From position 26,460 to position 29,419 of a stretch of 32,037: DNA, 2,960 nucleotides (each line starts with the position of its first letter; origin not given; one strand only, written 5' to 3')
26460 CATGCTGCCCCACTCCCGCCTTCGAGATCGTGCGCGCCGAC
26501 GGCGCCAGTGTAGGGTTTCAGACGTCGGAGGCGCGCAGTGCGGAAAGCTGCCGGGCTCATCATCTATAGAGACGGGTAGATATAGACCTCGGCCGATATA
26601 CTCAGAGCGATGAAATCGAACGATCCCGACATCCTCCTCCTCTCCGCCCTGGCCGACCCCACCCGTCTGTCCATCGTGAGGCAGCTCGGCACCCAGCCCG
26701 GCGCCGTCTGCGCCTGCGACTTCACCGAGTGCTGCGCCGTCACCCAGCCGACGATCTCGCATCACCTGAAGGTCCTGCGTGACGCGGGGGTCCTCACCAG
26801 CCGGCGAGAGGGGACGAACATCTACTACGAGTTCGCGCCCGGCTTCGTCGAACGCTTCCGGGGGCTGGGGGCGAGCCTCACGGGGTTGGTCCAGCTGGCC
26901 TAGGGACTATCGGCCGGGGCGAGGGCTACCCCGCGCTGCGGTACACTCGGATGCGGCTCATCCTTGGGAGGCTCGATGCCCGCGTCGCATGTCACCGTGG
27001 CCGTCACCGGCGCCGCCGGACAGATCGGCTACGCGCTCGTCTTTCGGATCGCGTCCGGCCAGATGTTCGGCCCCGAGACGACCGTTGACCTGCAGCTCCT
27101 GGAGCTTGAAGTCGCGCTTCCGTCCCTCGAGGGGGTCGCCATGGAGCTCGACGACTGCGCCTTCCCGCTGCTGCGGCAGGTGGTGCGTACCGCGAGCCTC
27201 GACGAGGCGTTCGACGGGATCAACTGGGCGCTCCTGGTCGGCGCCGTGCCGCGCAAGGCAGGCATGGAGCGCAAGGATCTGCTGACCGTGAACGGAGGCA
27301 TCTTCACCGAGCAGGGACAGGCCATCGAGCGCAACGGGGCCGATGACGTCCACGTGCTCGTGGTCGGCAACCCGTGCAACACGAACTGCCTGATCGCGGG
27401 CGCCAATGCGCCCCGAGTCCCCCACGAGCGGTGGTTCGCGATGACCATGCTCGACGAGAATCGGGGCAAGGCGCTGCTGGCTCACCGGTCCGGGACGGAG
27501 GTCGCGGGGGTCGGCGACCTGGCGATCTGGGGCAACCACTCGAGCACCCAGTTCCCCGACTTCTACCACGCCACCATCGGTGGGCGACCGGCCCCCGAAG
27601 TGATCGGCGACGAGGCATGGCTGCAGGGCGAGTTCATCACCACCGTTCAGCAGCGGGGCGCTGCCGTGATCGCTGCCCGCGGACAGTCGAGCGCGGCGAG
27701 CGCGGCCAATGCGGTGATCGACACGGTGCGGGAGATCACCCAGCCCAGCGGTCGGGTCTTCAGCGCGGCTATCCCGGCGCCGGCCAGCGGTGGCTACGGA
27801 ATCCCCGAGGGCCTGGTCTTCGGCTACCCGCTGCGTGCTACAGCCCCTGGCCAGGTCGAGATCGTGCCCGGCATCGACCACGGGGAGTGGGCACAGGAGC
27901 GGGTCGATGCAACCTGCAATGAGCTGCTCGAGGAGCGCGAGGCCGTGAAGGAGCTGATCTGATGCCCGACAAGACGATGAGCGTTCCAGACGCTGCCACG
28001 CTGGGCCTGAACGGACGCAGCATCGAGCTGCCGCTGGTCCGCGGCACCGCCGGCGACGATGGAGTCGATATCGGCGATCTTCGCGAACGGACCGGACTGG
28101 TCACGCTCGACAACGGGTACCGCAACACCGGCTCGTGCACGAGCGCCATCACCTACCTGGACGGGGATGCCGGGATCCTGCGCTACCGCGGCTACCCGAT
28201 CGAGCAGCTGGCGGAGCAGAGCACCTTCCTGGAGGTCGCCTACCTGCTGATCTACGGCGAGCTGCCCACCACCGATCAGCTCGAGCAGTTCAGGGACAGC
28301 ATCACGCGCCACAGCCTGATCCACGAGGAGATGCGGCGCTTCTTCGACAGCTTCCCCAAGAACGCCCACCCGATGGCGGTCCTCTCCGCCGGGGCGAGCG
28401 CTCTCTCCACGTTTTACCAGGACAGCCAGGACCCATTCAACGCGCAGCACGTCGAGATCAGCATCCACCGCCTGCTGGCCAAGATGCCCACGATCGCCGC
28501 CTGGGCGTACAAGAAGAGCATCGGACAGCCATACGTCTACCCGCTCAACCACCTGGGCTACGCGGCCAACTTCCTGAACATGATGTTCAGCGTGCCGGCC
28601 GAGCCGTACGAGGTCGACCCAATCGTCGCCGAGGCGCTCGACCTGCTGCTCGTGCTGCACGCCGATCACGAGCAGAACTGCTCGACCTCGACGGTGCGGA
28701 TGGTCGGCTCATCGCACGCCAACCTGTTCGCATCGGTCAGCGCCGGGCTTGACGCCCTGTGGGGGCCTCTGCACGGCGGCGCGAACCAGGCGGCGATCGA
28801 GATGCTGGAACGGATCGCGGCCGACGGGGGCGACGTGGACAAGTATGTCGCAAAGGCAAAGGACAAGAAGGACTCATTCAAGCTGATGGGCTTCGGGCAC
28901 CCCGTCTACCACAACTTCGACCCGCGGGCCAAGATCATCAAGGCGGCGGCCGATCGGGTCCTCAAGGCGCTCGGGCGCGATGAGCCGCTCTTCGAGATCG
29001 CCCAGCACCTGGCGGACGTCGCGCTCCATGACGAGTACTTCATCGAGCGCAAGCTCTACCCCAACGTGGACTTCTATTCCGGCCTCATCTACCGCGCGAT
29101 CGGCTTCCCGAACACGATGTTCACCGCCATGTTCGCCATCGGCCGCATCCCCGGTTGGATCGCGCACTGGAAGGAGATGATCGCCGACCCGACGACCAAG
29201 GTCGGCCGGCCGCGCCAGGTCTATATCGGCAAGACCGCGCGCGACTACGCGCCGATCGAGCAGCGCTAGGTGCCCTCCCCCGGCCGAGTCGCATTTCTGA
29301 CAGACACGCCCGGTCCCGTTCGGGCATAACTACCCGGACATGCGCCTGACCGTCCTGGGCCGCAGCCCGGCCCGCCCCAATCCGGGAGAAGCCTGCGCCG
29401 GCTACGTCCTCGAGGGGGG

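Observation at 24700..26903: Compact accessory cassette (ArsR sensor, GT-C membrane glycosyltransferase-like gene, polycysteine sORF) between core genes upp and mdh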

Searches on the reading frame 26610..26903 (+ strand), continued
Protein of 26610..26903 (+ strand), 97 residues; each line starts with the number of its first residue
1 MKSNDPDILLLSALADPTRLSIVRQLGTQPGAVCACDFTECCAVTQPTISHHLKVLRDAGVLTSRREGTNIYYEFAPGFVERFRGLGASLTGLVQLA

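Call 31: search_solved_structures(query=window:26610-26903:+, max_evalue=0.00001, show_alignments=4)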
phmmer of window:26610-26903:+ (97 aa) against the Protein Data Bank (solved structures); distinct sequences matched with E-value up to 0.00001: 12.
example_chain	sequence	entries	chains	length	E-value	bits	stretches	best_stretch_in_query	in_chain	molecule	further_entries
7txm_A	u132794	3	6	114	8.1e-10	42.1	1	10-71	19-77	Transcriptional regulator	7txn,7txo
9t6t_A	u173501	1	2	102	2e-09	40.8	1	10-81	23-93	Lmo1102 protein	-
6j0e_A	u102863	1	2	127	2.6e-09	40.5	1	10-82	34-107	Arsenic responsive repressor ArsR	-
9t6r_A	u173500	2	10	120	3e-09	40.3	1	10-81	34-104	Lmo1102 protein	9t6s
8qkf_A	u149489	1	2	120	5.8e-09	39.3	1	10-76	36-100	ArsR family transcriptional regulator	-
7p6f_AAA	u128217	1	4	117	1.6e-07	34.7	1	8-77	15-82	Transcriptional regulator SrnR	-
2lkp_A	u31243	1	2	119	1.6e-07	34.7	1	11-76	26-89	HTH-type transcriptional regulator NmtR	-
1r1t_A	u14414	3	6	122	6.3e-07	32.8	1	11-76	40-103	Transcriptional repressor smtB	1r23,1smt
1u2w_A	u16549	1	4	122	1.1e-06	32.1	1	10-78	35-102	Cadmium efflux system accessory protein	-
3f72_A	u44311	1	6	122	1.4e-06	31.7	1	10-76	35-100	Cadmium efflux system accessory protein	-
6j05_A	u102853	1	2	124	2.9e-06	30.7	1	8-77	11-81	Transcriptional regulator ArsR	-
6uvu_A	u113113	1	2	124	3.5e-06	30.4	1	8-90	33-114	ArsR family transcriptional regulator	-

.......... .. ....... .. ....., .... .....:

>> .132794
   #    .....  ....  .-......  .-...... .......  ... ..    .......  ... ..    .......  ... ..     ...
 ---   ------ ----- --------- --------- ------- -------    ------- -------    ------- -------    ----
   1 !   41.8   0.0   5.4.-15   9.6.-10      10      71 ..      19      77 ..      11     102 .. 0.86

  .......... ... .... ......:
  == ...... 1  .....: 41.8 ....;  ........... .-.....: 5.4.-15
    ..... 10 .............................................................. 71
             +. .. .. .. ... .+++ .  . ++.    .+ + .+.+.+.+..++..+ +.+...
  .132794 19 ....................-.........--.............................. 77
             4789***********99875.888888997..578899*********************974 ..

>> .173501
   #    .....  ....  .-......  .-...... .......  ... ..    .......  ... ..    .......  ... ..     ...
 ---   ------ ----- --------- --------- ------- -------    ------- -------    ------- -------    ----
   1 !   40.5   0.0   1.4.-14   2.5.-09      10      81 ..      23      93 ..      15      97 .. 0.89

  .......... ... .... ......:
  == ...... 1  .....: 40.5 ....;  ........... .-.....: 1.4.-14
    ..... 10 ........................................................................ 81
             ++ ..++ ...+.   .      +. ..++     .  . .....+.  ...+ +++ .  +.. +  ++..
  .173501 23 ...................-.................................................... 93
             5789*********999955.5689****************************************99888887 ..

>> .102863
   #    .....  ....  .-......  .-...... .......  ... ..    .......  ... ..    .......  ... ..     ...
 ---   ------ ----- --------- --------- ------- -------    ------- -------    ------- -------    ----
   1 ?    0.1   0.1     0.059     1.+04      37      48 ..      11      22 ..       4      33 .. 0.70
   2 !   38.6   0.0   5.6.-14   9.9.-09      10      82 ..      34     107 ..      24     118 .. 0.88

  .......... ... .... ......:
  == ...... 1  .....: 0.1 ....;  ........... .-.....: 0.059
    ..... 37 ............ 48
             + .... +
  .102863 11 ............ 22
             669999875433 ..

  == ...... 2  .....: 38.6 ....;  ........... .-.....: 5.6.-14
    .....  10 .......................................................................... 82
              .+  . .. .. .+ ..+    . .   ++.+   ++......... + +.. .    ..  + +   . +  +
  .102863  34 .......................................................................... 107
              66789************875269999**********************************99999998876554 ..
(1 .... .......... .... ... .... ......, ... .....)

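Call 75: find_encoding_contigs(protein=P0030, flank=3000, max_places=3)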
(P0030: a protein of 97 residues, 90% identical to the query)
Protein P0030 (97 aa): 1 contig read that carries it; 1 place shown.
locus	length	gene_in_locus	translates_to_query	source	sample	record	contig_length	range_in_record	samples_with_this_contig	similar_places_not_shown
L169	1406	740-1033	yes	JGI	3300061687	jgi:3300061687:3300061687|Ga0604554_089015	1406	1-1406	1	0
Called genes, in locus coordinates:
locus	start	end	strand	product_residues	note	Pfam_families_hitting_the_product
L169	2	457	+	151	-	?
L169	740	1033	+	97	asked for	PF01022:HTH_5, PF12840:HTH_20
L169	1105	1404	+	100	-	?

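Call 76: find_encoding_contigs(protein=P0031, flank=3000, max_places=3)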
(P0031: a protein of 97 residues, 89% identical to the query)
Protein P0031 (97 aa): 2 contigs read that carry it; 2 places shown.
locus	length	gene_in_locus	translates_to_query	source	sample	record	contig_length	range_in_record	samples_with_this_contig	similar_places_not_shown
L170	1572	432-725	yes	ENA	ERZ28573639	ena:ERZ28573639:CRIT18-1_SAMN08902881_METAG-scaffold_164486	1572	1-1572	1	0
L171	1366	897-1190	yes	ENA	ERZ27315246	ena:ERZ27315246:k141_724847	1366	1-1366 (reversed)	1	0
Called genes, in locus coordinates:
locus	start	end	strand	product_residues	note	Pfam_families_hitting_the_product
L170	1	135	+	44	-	?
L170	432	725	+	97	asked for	PF01022:HTH_5, PF12840:HTH_20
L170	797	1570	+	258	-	?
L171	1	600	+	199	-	?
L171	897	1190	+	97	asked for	PF01022:HTH_5, PF12840:HTH_20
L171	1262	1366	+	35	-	?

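Call 77: find_encoding_contigs(protein=P0033, flank=3000, max_places=3)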
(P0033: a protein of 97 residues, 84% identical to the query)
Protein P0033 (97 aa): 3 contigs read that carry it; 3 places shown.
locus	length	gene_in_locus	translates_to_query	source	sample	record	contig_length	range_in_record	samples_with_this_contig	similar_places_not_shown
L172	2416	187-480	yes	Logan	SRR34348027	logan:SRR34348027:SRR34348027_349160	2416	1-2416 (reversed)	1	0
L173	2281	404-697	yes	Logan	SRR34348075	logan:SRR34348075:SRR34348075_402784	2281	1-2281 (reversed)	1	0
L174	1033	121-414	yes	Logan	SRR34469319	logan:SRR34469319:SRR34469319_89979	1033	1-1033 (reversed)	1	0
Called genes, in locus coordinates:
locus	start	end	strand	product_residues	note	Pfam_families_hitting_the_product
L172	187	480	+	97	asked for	PF01022:HTH_5, PF12840:HTH_20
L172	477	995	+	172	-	PF00293:NUDIX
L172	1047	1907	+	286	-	PF03631:Virul_fac_BrkB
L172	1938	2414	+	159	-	?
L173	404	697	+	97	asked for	PF01022:HTH_5, PF12840:HTH_20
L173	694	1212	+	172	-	PF00293:NUDIX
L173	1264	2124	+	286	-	PF03631:Virul_fac_BrkB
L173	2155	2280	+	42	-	?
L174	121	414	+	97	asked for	PF01022:HTH_5, PF12840:HTH_20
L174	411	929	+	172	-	PF00293:NUDIX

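Call 84: search_dna_similar(query=window:26610-26903:+, collection=plasmids, mode=protein, max_rows=15)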
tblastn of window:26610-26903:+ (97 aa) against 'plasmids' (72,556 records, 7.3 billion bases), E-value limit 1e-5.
Records with a match: 3594; places in all: 4257; records where one place covers at least 80% of the query: 195.
Best place of each record, by identity: <60% 3594.
By first word of the organism name: Klebsiella 1618; Enterobacter 385; Staphylococcus 169; Citrobacter 159; Escherichia 102; Streptomyces 72; Lactiplantibacillus 67; Salmonella 67; Rhodococcus 63; Pantoea 58; and 182 more.
By predicted mobility (MOB-suite, as given by PLSDB): conjugative 2007; non-mobilizable 1025; mobilizable 562.
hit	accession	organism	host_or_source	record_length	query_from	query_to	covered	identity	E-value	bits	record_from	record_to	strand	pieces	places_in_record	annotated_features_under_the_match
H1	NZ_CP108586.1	Streptomyces sp. NBC_01186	-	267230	3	86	87%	51.2%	5e-19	87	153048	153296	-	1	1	metalloregulator ArsR/SmtB family transcription factor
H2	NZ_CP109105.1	Streptomyces sp. NBC_01775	-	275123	3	86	87%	51.2%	5e-19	87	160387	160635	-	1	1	metalloregulator ArsR/SmtB family transcription factor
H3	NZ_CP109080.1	Streptomyces sp. NBC_01795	-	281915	3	86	87%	51.2%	5e-19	87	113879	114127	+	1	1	metalloregulator ArsR/SmtB family transcription factor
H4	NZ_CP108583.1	Streptomyces sp. NBC_01187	-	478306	3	86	87%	51.2%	5e-19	87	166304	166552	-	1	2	metalloregulator ArsR/SmtB family transcription factor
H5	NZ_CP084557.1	Arthrobacter sp. FW306-05-C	isolate,terrestrial sediment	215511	10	90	84%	48.8%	5e-15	76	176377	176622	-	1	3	metalloregulator ArsR/SmtB family transcription factor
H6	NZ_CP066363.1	Pseudarthrobacter defluvii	cell culture,sediment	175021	10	86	79%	50.0%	2e-15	76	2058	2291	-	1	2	metalloregulator ArsR/SmtB family transcription factor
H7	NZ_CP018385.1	Burkholderia pseudomallei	Homo sapiens,clinical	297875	1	91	94%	41.3%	2e-6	50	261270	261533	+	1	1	metalloregulator ArsR/SmtB family transcription factor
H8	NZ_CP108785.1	Embleya sp. NBC_00888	-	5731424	9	97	92%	42.2%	6e-14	72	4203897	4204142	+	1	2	none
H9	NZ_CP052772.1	Pseudonocardia alni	Cell culture,soil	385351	10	95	89%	43.7%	1e-12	68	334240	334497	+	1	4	metalloregulator ArsR/SmtB family transcription factor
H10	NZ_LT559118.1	Nonomuraea gerenzanensis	-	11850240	10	90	84%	46.3%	4e-16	79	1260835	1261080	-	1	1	none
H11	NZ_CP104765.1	Enterococcus raffinosus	Homo sapiens,urine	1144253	11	85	77%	49.3%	7e-14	72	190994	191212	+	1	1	record has no annotation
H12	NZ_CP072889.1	Enterococcus raffinosus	stream/river surface water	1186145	11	85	77%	49.3%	7e-14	72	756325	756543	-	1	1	record has no annotation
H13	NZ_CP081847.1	Enterococcus raffinosus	Homo sapiens,feces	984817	11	85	77%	49.3%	7e-14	72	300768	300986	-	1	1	metalloregulator ArsR/SmtB family transcription factor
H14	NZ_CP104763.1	Enterococcus raffinosus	-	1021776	11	85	77%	49.3%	7e-14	72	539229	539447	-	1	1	record has no annotation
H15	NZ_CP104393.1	Enterococcus raffinosus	fermented food (Meju)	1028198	11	85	77%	49.3%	7e-14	72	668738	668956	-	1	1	record has no annotation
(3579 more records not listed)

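Call 85: get_annotated_region(hit=H1, flank=3000)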
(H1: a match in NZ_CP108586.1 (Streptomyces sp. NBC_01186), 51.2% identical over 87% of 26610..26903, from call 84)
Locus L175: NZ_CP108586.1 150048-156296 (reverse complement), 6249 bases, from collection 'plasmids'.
description: Streptomyces sp. NBC_01186 plasmid unnamed1, complete sequence
organism: Streptomyces sp. NBC_01186 (NCBI taxid 2903765)
taxonomy: Bacteria; Actinomycetota; Actinomycetes; Kitasatosporales; Streptomycetaceae; Streptomyces; Streptomyces sp. NBC 01186
host: -; source: -; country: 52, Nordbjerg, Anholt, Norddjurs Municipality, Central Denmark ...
typing (MOB-suite, as given by PLSDB): non-mobilizable; replicon rep_cluster_1974; mating-pair formation MPF_T
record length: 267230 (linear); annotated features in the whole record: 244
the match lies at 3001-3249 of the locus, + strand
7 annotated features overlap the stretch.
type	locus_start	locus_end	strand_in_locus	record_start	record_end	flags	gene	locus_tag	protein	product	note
CDS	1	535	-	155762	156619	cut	-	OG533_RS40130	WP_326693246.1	helix-turn-helix transcriptional regulator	-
CDS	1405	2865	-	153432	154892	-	-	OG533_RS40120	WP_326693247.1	MFS transporter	GO:0055085 - transmembrane transport [Evidence IEA]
CDS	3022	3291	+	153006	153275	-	-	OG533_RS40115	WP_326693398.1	metalloregulator ArsR/SmtB family transcription factor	GO:0006355 - regulation of DNA-templated transcription [Evidence IEA]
CDS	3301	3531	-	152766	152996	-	-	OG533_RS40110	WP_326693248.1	hypothetical protein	-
CDS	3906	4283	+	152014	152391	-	-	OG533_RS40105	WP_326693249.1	hypothetical protein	-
CDS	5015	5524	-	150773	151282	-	-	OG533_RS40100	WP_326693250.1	hypothetical protein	-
CDS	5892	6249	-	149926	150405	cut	-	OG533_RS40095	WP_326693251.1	hypothetical protein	-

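Call 86: get_annotated_region(hit=H5, flank=3000)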
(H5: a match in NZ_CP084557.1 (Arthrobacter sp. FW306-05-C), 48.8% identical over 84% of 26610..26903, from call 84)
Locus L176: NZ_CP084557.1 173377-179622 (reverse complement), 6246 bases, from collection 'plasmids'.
description: Arthrobacter sp. FW306-05-C plasmid unnamed1
organism: Arthrobacter sp. FW306-05-C (NCBI taxid 2879620)
taxonomy: Bacteria; Actinomycetota; Actinomycetes; Micrococcales; Micrococcaceae; Arthrobacter; Arthrobacter sp. FW306-05-C
host: -; source: isolate,terrestrial sediment; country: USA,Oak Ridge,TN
typing (MOB-suite, as given by PLSDB): conjugative; replicon rep_cluster_1547; relaxase MOBP; mating-pair formation MPF_T
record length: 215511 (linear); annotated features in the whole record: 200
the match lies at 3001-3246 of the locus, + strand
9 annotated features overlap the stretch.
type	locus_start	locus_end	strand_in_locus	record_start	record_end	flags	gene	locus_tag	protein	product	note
CDS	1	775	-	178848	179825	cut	trxB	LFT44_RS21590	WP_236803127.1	thioredoxin-disulfide reductase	-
CDS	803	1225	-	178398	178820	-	-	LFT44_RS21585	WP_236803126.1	arsenate reductase ArsC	-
CDS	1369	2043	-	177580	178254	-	-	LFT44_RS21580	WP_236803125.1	metalloregulator ArsR/SmtB family transcription factor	GO:0006355 - regulation of DNA-templated transcription [Evidence IEA]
CDS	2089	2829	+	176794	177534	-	-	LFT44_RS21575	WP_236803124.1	MIP/aquaporin family protein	GO:0055085 - transmembrane transport [Evidence IEA]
CDS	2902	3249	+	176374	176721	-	-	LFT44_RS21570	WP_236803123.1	metalloregulator ArsR/SmtB family transcription factor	GO:0006355 - regulation of DNA-templated transcription [Evidence IEA]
CDS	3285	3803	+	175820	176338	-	-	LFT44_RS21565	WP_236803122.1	GNAT family N-acetyltransferase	-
CDS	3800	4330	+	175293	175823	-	-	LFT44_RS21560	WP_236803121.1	DinB family protein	-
CDS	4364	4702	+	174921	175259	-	-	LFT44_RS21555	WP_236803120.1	YnfA family protein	-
CDS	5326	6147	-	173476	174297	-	-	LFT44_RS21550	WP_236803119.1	hypothetical protein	-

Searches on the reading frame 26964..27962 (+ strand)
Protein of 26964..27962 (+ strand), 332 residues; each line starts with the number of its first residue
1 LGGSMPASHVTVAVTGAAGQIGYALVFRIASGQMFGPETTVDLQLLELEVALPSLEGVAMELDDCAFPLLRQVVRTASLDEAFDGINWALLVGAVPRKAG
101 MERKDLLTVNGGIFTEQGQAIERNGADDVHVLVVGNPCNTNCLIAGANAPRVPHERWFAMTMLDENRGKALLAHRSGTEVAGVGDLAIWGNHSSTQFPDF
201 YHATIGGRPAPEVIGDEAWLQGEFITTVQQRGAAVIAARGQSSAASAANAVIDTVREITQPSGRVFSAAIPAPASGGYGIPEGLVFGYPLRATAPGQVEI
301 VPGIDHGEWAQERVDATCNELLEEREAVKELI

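Call 5: search_protein_families(library=pfam, proteins=[window:26964-27962:+], max_evalue=0.01)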
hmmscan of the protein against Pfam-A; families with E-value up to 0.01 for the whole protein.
window:26964-27962:+ (332 aa): 2 families
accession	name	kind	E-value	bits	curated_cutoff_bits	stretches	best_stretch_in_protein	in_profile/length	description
PF02866.23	Ldh_1_C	-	2.3e-33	116.1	22.6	1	161-330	1-172/174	lactate/malate dehydrogenase, alpha/beta C-terminal domain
PF00056.29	Ldh_1_N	-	1.9e-30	106.2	27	1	11-151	2-134/141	lactate/malate dehydrogenase, NAD binding domain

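Call 6: search_protein_families(library=ncbifam, proteins=[window:26964-27962:+], max_evalue=0.01)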
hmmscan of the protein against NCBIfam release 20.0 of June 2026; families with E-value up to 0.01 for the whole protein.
window:26964-27962:+ (332 aa): 11 families
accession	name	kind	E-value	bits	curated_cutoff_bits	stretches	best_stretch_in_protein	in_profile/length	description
NF003916.0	PRK05442.1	equivalog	5.3e-140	466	271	1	8-331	4-326/328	malate dehydrogenase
TIGR01759.1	MalateDH-SF1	subfamily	5.9e-129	429.7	345.65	1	9-328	3-327/327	malate dehydrogenase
TIGR01758.1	MDH_euk_cyt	equivalog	1.5e-102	343.4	470.4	1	12-327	2-321/324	malate dehydrogenase, NAD-dependent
TIGR01757.1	Malate-DH_plant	equivalog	1.6e-101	339.8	598.3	1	9-332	44-368/387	malate dehydrogenase, NADP-dependent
TIGR01756.1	LDH_protist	equivalog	7.9e-70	235.4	486.25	1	25-328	1-308/313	lactate dehydrogenase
NF004863.0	PRK06223.1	subfamily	4.7e-25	88.4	283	1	10-323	4-302/313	malate dehydrogenase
TIGR01763.1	MalateDH_bact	equivalog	1.9e-16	60.1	351.85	1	12-300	4-278/305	malate dehydrogenase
TIGR01772.1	MDH_euk_gproteo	equivalog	5e-16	58.9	273.05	1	12-252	2-231/313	malate dehydrogenase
NF041314.1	Malate_DH_Halo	equivalog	1.6e-13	50.5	550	1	10-327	2-302/304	malate dehydrogenase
NF000824.0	PRK00066.1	subfamily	2.6e-11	43.4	339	1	13-315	10-301/316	L-lactate dehydrogenase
TIGR01771.1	L-LDH-NAD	equivalog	1.6e-09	37.5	303.55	1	52-301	31-278/299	L-lactate dehydrogenase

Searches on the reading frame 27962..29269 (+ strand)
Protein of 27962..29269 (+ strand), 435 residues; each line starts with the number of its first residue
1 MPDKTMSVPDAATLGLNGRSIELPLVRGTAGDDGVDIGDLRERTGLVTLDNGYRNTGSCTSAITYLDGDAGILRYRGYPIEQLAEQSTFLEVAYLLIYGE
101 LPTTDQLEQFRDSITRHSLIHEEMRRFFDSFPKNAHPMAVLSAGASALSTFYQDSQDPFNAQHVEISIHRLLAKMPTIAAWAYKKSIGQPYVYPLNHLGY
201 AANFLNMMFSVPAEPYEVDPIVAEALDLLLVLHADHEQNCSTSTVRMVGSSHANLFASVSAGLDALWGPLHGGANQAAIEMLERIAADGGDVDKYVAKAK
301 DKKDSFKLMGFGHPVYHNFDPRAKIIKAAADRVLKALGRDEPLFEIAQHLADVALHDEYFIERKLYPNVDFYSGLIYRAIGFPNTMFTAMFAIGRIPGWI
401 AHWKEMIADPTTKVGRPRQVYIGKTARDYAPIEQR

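Call 5: search_protein_families(library=pfam, proteins=[window:27962-29269:+], max_evalue=0.01)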
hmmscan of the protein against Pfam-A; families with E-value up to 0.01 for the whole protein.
window:27962-29269:+ (435 aa): 1 family
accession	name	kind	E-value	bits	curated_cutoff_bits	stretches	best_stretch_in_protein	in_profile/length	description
PF00285.26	Citrate_synt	-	9e-141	469.5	27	1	52-418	1-357/357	Citrate synthase, C-terminal domain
